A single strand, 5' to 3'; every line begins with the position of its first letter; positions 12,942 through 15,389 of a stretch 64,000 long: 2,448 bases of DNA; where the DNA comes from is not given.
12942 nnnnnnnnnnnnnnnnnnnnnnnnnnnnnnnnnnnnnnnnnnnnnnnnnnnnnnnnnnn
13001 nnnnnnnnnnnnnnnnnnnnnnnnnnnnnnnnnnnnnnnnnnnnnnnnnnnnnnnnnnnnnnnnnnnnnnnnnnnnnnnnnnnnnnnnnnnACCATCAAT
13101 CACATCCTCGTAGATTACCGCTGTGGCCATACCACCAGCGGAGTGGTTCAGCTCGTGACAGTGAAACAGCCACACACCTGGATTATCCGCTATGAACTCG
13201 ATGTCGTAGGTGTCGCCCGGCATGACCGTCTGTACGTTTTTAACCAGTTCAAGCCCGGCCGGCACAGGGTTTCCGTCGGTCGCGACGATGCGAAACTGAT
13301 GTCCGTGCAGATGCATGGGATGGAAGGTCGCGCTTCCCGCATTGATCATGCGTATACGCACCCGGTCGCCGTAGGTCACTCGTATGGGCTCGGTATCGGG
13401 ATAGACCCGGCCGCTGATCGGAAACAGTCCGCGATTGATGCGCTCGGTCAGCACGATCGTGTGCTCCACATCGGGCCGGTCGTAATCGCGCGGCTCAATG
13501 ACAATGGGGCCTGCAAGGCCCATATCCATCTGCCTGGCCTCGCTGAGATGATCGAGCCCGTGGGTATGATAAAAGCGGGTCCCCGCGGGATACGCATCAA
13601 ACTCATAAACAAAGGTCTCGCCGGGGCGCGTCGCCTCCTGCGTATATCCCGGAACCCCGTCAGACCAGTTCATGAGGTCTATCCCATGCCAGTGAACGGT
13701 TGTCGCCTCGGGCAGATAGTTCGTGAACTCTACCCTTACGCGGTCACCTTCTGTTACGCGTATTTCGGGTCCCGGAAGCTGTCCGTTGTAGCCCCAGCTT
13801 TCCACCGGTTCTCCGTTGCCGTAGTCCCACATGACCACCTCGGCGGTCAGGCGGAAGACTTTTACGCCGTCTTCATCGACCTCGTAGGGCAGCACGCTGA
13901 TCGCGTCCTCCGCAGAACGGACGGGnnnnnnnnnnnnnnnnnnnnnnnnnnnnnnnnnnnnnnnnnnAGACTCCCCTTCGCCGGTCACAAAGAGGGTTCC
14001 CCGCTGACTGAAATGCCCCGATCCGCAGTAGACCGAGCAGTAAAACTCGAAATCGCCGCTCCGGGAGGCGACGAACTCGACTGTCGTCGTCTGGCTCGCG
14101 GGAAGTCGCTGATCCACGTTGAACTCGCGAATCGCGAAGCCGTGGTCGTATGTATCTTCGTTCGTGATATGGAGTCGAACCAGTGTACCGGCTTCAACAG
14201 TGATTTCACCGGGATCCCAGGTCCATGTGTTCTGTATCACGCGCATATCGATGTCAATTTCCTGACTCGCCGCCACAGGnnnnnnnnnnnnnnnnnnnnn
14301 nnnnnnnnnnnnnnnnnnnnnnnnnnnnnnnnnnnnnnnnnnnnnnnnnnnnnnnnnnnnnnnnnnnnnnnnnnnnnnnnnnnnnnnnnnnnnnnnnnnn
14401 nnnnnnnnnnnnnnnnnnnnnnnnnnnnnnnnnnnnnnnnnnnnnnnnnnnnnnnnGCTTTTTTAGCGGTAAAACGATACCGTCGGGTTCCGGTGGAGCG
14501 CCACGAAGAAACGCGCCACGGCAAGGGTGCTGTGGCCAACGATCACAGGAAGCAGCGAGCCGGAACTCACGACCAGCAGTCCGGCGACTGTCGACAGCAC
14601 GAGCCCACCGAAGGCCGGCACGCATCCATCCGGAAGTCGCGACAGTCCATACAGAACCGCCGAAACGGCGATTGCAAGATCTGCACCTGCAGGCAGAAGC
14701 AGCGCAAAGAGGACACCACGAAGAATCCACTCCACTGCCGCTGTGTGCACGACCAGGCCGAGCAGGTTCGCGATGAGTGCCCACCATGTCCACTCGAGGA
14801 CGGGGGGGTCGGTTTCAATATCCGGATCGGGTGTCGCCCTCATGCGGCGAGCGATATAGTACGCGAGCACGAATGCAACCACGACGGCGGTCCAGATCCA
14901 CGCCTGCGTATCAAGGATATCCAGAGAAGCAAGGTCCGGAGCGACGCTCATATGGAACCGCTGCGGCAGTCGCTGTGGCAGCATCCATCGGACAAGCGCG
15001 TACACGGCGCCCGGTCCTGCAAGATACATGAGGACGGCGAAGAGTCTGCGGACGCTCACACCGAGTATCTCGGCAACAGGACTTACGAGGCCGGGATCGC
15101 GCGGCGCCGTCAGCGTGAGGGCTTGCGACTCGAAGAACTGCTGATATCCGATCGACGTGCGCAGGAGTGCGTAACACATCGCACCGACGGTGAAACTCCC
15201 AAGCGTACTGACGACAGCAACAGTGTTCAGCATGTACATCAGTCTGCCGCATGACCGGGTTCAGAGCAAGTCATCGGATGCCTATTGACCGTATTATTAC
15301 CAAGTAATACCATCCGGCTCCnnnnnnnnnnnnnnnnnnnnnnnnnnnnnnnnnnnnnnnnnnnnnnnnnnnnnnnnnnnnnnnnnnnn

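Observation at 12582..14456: One polypeptide fusing a CuA-type cupredoxin, a compact multicopper-oxidase core and a Sco1/SenC copper chaperone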

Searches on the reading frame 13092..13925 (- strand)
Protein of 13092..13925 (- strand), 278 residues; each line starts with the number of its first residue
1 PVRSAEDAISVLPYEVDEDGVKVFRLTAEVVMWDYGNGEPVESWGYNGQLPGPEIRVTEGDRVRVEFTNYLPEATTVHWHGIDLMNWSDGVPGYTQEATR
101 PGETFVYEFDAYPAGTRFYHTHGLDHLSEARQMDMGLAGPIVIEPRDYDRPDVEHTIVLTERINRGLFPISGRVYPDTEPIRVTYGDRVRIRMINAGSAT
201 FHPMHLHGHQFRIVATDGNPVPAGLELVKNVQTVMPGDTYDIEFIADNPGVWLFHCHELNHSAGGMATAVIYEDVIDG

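Call 40: search_solved_structures(query=window:13092-13925:-, max_evalue=1e-10, show_alignments=3)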
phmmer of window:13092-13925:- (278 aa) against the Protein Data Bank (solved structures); distinct sequences matched with E-value up to 1e-10: 176 (the best 60 are shown).
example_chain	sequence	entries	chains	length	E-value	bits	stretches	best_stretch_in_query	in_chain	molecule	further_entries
4f7k_A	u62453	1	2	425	3e-44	154.6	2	37-159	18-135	Laccase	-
3g5w_A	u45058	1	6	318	7.8e-42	146.6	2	42-147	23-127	Multicopper oxidase type 1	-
6vow_A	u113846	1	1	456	3.5e-40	141.2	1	26-222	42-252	multicopper oxidase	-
2zwn_A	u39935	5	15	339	1.3e-37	132.8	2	23-147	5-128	two-domain type laccase | Multicopper oxidase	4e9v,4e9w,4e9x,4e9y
6vox_A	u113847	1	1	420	3.6e-37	131.3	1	38-148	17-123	Copper oxidase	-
7rab_A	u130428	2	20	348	4.1e-30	108.2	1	37-153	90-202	multicopper oxidase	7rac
1aoz_A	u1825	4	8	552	6.9e-30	107.4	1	25-147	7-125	ASCORBATE OXIDASE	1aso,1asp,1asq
3v9e_A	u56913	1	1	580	4.7e-28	101.4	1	42-150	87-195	Laccase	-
3zx1_A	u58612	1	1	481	5.6e-28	101.2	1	34-146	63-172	OXIDOREDUCTASE, PUTATIVE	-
3sqr_A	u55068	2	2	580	1.1e-27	100.2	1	42-150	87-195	laccase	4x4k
2xu9_A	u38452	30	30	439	2.8e-27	98.9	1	44-261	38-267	LACCASE | LACCASE-LIKE PROTEIN | THERMUS THERMOPHILUS MULTICOPPER OXIDASE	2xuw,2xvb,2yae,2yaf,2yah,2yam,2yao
6w2k_A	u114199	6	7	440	2.8e-27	98.9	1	44-261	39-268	Laccase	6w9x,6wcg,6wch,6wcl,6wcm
8r7i_A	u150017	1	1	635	3.7e-27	98.5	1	46-197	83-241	Laccase BP76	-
6wcn_A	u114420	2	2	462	3.9e-27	98.4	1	44-261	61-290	Laccase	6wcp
9cpm_A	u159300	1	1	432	4.6e-27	98.2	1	44-254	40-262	Laccase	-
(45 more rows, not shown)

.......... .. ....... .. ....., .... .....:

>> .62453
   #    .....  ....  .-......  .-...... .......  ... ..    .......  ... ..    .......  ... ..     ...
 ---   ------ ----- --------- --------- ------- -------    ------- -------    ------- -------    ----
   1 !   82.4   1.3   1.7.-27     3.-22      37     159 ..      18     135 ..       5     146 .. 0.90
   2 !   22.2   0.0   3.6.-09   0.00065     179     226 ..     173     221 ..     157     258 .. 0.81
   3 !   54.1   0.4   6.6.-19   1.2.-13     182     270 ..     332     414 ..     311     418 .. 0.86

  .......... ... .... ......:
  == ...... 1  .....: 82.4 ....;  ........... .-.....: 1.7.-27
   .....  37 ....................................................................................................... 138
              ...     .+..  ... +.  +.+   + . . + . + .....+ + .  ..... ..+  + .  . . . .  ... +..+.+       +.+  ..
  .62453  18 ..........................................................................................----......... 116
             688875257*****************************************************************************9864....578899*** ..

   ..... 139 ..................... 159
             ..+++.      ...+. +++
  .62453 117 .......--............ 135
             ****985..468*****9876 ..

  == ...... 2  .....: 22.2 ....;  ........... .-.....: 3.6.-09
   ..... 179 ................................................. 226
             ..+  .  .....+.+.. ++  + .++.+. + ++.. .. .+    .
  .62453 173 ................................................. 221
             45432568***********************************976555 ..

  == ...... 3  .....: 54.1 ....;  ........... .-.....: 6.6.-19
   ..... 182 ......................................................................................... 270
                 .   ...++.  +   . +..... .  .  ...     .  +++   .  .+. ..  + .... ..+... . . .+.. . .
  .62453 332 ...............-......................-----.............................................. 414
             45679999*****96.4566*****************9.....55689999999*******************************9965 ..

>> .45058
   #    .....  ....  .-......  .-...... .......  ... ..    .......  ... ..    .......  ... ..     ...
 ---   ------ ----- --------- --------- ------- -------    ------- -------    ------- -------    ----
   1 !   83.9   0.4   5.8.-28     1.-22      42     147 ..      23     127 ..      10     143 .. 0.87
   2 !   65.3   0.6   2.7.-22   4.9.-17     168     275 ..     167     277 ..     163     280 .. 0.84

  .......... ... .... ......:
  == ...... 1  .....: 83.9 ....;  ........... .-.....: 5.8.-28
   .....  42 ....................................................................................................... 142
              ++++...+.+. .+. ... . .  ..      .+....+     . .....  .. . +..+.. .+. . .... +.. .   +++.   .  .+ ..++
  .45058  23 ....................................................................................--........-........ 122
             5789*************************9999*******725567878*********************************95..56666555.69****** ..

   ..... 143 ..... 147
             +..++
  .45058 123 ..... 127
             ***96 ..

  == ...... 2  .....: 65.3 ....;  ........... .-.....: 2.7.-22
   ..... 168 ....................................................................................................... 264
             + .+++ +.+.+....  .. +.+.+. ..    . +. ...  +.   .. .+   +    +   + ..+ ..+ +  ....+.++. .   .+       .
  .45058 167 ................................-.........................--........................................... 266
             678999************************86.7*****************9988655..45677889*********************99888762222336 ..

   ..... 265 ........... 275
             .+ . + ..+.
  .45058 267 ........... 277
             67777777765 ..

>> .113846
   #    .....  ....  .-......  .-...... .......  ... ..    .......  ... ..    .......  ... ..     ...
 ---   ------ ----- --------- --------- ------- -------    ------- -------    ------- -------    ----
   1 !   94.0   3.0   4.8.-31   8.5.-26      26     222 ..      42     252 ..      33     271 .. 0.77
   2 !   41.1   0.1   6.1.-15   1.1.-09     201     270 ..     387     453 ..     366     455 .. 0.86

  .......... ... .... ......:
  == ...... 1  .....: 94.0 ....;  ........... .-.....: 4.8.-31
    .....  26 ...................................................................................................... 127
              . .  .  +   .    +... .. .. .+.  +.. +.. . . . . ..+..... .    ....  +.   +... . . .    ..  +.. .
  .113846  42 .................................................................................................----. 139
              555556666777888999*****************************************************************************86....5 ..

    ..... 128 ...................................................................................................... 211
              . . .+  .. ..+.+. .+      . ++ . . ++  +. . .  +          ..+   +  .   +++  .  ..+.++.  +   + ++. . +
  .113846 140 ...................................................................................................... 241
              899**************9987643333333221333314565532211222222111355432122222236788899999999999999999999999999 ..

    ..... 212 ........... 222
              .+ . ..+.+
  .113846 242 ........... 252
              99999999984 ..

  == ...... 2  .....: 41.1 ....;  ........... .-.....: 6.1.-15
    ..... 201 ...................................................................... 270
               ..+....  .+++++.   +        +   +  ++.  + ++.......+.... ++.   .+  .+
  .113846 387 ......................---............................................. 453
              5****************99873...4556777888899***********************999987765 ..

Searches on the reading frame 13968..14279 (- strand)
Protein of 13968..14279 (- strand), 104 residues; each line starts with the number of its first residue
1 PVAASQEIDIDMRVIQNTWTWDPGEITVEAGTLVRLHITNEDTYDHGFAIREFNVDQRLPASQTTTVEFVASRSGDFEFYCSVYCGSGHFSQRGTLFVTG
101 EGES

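Call 23: find_related_loci(query=A3, collection=genome_contigs, flank=8000)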
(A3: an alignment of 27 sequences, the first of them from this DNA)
Query A3 (104 aa) in genome_contigs; peptide patterns used: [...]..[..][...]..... (x = any residue, [..] = any of these).
300 stretches matched a pattern; 282 encode a relative of the query (tblastn E <= 1e-3); the best 80 are kept; 80 distinct loci.
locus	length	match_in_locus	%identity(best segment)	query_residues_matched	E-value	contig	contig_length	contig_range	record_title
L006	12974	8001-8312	99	1-104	6e-68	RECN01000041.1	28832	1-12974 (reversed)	MAG: Spirochaetaceae bacterium isolate DLM2.Bin42 NODE_1783_length_28832_cov_11.1216, whole genome shotgun sequence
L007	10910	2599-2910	64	1-104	9e-46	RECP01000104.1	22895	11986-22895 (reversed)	MAG: Spirochaetaceae bacterium isolate DLM2.Bin48 NODE_2737_length_22895_cov_11.6774, whole genome shotgun sequence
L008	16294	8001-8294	69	1-98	2e-45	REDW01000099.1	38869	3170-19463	MAG: Spirochaetaceae bacterium isolate GEM2.Bin48 NODE_906_length_38869_cov_11.568, whole genome shotgun sequence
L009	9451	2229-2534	66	1-102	4e-43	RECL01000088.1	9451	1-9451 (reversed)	MAG: Spirochaetaceae bacterium isolate DLM2.Bin35 NODE_11579_length_9451_cov_10.538, whole genome shotgun sequence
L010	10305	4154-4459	64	1-102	2e-41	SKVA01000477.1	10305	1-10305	MAG: Spirochaetaceae bacterium isolate CSSed162cmB_142 CSSed16-2cmB-24351, whole genome shotgun sequence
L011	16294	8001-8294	59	2-99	7e-40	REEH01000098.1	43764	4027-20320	MAG: Spirochaetaceae bacterium isolate PLM2.Bin22 NODE_724_length_43764_cov_8.50216, whole genome shotgun sequence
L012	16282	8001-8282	61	3-96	1e-38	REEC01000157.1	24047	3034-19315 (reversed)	MAG: Spirochaetaceae bacterium isolate PLM2.Bin13 NODE_2301_length_24047_cov_9.54097, whole genome shotgun sequence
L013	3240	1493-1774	61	3-96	8e-39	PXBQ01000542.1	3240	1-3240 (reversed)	MAG: Spirochaetaceae bacterium isolate T3Sed10_257 T3-Sed10-C92173, whole genome shotgun sequence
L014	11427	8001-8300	60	3-102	2e-38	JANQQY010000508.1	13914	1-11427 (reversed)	MAG: Spirochaetales bacterium isolate IP29b_bin.41 k99_2875390, whole genome shotgun sequence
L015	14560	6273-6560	58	4-99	1e-37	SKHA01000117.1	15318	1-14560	MAG: Spirochaeta sp. isolate CSBr16_18 CSBr16-3536, whole genome shotgun sequence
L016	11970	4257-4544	56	4-99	1e-35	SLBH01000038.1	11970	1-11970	MAG: Spirochaetales bacterium isolate CSSed162cmB_44 CSSed16-2cmB-18153, whole genome shotgun sequence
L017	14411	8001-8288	57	4-99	3e-35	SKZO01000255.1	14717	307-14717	MAG: Spirochaetales bacterium isolate CSSed162cmB_334 CSSed16-2cmB-11760, whole genome shotgun sequence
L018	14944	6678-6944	57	11-99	8e-34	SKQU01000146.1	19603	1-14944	MAG: Spirochaetaceae bacterium isolate CSSed162cmA_456 CSSed16-2cmA-5970, whole genome shotgun sequence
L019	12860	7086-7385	54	1-99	6e-34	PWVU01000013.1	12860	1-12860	MAG: Candidatus Kaiserbacteria bacterium isolate CSSed11_315 CS-Sed11-C7164, whole genome shotgun sequence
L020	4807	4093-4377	54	7-101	6e-33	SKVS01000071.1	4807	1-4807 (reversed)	MAG: Spirochaetaceae bacterium isolate CSSed162cmB_170 CSSed16-2cmB-94275, whole genome shotgun sequence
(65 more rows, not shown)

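Call 24: search_solved_structures(query=A3, max_evalue=1, show_alignments=3)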
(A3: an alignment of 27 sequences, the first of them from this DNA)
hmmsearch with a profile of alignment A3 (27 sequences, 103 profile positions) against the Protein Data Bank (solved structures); distinct sequences matched with E-value up to 1: 156 (the best 60 are shown).
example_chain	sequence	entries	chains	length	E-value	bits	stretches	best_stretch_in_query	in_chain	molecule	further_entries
6pty_A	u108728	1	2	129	9.2e-21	76.7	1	8-98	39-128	Cytochrome c oxidase subunit 2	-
6ptt_A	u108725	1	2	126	3.1e-19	71.8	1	8-98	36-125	Cytochrome c oxidase subunit 2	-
2lln_A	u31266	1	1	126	2.4e-18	69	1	8-98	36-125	Cytochrome c oxidase subunit 2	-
2cua_A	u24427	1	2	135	2.9e-18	68.7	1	8-98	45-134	PROTEIN (CUA)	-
2fwl_B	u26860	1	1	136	3e-18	68.7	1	8-98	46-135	Cytochrome c oxidase subunit II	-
3eh3_B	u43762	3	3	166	5.4e-18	67.9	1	8-98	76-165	Cytochrome c oxidase subunit 2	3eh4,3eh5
3s33_B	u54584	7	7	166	5.4e-18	67.9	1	8-98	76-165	Cytochrome c oxidase subunit 2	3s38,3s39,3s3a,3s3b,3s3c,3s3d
2qpe_B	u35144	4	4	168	5.5e-18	67.8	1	8-98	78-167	Cytochrome c oxidase subunit 2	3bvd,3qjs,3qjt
1ehk_B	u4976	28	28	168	5.5e-18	67.8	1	8-98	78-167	BA3-TYPE CYTOCHROME-C OXIDASE | Cytochrome c oxidase polypeptide II | Cytochrome c oxidase subunit 2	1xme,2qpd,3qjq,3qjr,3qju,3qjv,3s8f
6y71_A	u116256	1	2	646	5.8e-15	58.1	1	20-98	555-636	Nitrous-oxide reductase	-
6y6y_A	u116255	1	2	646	5.8e-15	58.1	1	20-98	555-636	Nitrous-oxide reductase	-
6rkz_A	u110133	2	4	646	5.8e-15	58.1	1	20-98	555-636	Nitrous-oxide reductase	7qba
7aqa_A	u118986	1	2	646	5.8e-15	58.1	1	20-98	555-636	Nitrous-oxide reductase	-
6y77_A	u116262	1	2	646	5.8e-15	58.1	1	20-98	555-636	Nitrous-oxide reductase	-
6y7e_A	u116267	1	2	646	5.8e-15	58.1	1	20-98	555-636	Nitrous-oxide reductase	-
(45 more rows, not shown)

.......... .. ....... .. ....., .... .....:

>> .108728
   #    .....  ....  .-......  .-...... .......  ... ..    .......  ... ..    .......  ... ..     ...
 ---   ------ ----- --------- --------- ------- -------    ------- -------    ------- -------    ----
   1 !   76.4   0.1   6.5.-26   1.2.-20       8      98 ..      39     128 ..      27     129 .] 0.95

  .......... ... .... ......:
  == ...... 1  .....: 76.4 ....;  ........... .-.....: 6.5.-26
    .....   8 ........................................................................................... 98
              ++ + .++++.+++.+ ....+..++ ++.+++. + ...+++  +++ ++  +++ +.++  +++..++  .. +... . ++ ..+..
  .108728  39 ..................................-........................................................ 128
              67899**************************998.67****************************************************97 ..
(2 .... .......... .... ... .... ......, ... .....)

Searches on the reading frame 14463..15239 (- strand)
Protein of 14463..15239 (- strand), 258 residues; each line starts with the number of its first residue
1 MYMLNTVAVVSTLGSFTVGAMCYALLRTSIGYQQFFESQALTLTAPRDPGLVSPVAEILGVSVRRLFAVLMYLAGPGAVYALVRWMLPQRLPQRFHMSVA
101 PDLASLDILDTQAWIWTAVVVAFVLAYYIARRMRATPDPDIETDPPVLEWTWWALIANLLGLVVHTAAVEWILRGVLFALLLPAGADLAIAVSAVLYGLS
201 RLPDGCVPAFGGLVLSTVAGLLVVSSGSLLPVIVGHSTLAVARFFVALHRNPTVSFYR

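Call 3: search_protein_families(library=pfam, proteins=[window:14463-15239:-], max_evalue=0.01)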
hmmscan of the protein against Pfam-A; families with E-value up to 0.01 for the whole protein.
window:14463-15239:- (258 aa): 2 families
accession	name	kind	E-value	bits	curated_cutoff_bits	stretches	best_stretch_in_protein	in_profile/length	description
PF02517.21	Rce1-like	-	6.2e-07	30.1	22.4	1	152-238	2-89/93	Type II CAAX prenyl endopeptidase Rce1-like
PF09534.15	Trp_oprn_chp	-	0.0041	17.4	29.6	1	60-126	63-130/180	Tryptophan-associated transmembrane protein (Trp_oprn_chp)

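Call 4: search_protein_families(library=ncbifam, proteins=[window:14463-15239:-], max_evalue=0.01)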
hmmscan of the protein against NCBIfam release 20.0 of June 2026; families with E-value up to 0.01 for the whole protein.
window:14463-15239:- (258 aa): 0 families
